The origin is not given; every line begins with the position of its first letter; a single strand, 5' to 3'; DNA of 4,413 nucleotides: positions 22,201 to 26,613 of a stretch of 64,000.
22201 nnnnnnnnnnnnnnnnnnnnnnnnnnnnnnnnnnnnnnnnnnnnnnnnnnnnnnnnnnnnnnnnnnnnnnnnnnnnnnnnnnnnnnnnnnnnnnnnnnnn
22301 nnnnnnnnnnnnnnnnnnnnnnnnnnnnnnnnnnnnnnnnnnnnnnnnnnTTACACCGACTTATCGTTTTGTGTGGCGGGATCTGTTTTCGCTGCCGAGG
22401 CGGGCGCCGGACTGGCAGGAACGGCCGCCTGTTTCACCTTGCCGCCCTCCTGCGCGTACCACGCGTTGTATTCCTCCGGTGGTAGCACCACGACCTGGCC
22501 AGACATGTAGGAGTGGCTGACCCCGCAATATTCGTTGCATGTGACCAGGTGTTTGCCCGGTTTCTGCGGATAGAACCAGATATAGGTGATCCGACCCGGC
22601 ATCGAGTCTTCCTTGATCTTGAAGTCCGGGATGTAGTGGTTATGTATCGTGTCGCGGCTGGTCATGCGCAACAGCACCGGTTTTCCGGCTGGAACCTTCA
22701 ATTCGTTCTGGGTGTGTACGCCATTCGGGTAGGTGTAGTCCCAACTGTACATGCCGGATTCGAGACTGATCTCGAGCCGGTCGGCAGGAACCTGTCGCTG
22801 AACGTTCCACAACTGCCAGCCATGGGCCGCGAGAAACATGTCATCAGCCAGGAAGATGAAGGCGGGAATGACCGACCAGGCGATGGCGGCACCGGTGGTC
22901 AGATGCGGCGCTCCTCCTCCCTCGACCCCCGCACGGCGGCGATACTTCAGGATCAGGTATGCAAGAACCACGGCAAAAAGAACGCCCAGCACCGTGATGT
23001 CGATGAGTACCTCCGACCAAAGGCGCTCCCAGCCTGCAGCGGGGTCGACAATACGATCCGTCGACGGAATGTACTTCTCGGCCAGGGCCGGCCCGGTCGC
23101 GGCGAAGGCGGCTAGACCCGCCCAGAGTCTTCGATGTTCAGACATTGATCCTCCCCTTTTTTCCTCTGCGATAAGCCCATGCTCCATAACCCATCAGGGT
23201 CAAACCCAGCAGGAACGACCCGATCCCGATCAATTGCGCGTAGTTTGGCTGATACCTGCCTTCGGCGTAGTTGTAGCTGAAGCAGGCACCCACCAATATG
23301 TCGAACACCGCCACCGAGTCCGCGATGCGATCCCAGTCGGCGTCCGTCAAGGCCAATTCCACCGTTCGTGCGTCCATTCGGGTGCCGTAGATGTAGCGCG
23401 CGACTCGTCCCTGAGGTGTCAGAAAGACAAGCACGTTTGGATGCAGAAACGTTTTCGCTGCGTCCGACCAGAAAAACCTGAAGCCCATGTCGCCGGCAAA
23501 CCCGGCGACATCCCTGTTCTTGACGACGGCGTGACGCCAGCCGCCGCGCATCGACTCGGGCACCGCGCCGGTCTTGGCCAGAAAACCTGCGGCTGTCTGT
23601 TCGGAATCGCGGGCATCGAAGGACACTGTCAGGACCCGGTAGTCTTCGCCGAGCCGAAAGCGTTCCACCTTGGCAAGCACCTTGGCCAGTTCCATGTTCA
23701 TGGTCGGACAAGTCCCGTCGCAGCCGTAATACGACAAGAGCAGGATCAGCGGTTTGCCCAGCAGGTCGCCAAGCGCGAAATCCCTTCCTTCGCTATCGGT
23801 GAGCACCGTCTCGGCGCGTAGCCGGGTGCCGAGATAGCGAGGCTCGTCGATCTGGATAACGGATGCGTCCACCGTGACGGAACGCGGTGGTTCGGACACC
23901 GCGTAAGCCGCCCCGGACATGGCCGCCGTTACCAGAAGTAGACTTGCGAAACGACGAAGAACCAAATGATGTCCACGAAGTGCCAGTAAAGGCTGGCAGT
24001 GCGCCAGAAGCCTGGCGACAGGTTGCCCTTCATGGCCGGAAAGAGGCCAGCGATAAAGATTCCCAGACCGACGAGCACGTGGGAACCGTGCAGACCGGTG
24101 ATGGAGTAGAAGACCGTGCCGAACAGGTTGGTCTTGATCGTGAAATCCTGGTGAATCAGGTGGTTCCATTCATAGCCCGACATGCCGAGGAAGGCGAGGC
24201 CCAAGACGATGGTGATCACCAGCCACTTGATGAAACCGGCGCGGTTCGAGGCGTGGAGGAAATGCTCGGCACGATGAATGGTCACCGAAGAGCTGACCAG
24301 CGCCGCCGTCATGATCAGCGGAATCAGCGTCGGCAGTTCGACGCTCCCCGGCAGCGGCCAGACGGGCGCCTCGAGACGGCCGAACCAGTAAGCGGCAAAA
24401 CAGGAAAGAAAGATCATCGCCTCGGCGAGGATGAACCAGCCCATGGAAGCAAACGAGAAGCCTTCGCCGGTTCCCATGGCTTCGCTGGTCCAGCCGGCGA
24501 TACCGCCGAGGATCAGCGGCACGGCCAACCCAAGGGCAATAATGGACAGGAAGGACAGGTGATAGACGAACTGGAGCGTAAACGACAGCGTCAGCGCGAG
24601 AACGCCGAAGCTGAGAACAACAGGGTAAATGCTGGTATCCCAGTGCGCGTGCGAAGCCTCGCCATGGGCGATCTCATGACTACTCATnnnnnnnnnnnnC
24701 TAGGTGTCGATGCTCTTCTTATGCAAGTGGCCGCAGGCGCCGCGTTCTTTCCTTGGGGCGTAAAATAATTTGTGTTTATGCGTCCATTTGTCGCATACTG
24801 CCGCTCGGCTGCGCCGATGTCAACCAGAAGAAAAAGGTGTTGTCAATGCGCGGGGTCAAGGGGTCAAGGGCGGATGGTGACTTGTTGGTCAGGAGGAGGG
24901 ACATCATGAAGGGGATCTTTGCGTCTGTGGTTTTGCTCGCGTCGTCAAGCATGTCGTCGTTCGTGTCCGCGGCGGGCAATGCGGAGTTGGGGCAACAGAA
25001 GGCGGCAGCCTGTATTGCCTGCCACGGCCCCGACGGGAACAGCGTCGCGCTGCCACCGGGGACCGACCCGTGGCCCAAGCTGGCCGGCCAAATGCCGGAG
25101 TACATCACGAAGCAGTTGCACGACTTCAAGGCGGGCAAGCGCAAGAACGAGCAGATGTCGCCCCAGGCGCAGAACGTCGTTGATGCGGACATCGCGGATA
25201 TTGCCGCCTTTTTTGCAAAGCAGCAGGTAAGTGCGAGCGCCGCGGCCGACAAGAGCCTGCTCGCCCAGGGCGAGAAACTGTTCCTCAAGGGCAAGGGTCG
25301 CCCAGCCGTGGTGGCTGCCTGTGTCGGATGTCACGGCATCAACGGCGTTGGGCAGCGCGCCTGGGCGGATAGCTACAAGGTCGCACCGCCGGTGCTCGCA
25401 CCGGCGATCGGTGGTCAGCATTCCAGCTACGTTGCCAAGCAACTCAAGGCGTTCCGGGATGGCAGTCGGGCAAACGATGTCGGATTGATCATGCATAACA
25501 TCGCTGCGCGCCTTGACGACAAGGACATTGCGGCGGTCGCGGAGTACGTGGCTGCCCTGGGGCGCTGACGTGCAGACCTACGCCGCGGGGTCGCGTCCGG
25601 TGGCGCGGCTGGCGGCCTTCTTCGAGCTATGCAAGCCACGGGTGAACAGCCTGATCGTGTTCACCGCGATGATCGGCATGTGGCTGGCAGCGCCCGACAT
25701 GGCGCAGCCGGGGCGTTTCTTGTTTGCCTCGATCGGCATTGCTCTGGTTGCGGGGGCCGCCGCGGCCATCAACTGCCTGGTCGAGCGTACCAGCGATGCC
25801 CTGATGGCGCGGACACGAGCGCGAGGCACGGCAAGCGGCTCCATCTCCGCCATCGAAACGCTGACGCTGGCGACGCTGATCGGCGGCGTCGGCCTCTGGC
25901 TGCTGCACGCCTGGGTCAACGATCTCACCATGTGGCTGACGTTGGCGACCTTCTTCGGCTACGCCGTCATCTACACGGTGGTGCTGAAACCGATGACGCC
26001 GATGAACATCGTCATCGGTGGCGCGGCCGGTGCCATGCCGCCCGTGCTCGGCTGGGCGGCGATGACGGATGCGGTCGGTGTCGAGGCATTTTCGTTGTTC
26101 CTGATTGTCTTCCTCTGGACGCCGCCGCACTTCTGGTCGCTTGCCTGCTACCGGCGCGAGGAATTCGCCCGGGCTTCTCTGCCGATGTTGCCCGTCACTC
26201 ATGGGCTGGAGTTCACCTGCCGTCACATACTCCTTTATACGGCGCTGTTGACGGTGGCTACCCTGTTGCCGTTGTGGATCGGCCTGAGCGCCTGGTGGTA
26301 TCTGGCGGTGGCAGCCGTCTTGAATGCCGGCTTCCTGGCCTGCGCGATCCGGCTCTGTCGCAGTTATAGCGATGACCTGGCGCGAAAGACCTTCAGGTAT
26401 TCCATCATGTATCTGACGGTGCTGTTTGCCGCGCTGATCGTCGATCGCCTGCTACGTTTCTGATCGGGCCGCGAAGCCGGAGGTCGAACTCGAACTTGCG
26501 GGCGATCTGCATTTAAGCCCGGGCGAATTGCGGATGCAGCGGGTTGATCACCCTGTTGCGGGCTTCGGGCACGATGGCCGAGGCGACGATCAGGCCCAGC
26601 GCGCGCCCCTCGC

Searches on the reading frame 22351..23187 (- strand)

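Call 3: search_protein_families(library=pfam, proteins=[window:22351-23187:-])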
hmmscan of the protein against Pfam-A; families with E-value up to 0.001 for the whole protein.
window:22351-23187:- (278 aa): 2 families
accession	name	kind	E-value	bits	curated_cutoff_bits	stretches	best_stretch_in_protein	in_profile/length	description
PF00116.26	COX2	-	6.3e-16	58.8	22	1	157-229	42-114/120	Cytochrome C oxidase subunit II, periplasmic domain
PF13473.12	Cupredoxin_1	-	3.9e-06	27.3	27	1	153-234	27-104/104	Cupredoxin-like domain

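Call 4: search_protein_families(library=ncbifam, proteins=[window:22351-23187:-])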
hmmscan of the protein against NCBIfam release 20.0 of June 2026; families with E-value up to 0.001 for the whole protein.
window:22351-23187:- (278 aa): 7 families
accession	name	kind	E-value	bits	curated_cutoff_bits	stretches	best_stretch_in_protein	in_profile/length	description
TIGR02866.1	CoxB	equivalog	1.9e-46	158.2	147.7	1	59-244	15-201/202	cytochrome c oxidase subunit II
NF050117.1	aa3_CtaC_Actin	exception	7.1e-24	84.4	250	1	24-243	8-241/244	aa3-type cytochrome oxidase subunit II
TIGR01432.1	QOXA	equivalog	1.5e-11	44.1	240.95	1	66-244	43-223/227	cytochrome aa3 quinol oxidase subunit II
TIGR01433.1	CyoA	equivalog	3.9e-10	39.5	266.2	1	64-245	41-223/226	ubiquinol oxidase subunit II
NF041074.2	quin_ox_SoxA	equivalog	1.5e-09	37.9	110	1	159-234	75-153/154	proton pump complex quinol oxidase subunit SoxA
NF007816.0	PRK10525.1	equivalog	8.5e-09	35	511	1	95-246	84-237/318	cytochrome o ubiquinol oxidase subunit II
TIGR04246.1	nitrous_NosZ_Gp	equivalog_domain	0.00015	20.2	625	1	165-236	503-578/578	Sec-dependent nitrous-oxide reductase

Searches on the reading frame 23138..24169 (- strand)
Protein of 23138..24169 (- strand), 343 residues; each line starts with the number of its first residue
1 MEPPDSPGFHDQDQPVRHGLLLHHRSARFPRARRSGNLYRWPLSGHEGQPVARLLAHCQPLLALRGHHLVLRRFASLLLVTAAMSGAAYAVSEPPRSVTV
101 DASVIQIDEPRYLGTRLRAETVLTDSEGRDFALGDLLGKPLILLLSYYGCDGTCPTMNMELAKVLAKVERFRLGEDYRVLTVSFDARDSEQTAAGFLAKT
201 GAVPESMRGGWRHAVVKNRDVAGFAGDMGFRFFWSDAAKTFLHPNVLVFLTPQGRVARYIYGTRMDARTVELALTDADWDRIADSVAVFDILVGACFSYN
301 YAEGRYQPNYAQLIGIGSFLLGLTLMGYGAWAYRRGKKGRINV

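Call 3: search_protein_families(library=pfam, proteins=[window:23138-24169:-])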
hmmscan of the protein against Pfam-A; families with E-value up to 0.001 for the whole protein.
window:23138-24169:- (343 aa): 1 family
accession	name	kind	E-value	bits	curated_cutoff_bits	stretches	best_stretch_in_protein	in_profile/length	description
PF02630.20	SCO1-SenC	-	2e-05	25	22.8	1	123-201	6-83/134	SCO1/SenC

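Call 4: search_protein_families(library=ncbifam, proteins=[window:23138-24169:-])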
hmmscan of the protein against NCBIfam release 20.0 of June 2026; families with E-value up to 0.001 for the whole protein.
window:23138-24169:- (343 aa): 0 families

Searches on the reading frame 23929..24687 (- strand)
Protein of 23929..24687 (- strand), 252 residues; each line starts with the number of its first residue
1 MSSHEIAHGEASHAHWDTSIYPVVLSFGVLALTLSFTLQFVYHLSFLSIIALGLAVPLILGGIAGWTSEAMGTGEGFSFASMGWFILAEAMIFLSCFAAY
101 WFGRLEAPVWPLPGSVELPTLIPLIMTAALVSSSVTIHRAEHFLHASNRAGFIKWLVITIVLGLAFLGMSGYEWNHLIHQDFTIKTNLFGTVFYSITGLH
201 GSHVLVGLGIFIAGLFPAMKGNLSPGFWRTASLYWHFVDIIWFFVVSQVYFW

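Call 3: search_protein_families(library=pfam, proteins=[window:23929-24687:-])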
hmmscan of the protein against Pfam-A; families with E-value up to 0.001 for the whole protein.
window:23929-24687:- (252 aa): 1 family
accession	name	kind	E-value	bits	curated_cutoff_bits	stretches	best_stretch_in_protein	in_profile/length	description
PF00510.24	COX3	-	1.6e-26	94.1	23.8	1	17-252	7-256/258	Cytochrome c oxidase subunit III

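Call 4: search_protein_families(library=ncbifam, proteins=[window:23929-24687:-])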
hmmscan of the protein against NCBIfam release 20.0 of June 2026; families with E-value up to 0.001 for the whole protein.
window:23929-24687:- (252 aa): 4 families
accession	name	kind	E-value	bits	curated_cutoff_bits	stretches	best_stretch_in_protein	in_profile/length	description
NF050119.1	aa3_CtaE_Actin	exception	3.7e-25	89.3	190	1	85-251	18-188/190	aa3-type cytochrome oxidase subunit III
TIGR02842.1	CyoC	equivalog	6.1e-23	82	223.75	1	85-251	8-176/180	cytochrome o ubiquinol oxidase subunit III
TIGR02897.1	QoxC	equivalog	1.2e-19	71.2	239.9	1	84-251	16-186/190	cytochrome aa3 quinol oxidase subunit III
NF007944.0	PRK10663.1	equivalog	1.1e-15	58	340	1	86-251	33-200/204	cytochrome o ubiquinol oxidase subunit III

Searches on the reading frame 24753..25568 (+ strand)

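Call 3: search_protein_families(library=pfam, proteins=[window:24753-25568:+])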
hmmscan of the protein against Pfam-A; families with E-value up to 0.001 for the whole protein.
window:24753-25568:+ (271 aa): 2 families
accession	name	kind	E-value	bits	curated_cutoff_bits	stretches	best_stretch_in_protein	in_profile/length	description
PF00034.26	Cytochrom_C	-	1.2e-18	68.6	21.3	2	185-269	7-89/90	Cytochrome c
PF13442.11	Cytochrome_CBB3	-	5.9e-14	52.6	27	2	84-153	11-67/68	Cytochrome C oxidase, cbb3-type, subunit III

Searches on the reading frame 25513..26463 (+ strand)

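Call 3: search_protein_families(library=pfam, proteins=[window:25513-26463:+])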
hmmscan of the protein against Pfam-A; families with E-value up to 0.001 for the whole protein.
window:25513-26463:+ (316 aa): 1 family
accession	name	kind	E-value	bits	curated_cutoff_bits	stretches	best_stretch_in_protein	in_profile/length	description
PF01040.23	UbiA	-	5.2e-58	196.7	34.2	1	49-297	2-245/250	UbiA prenyltransferase family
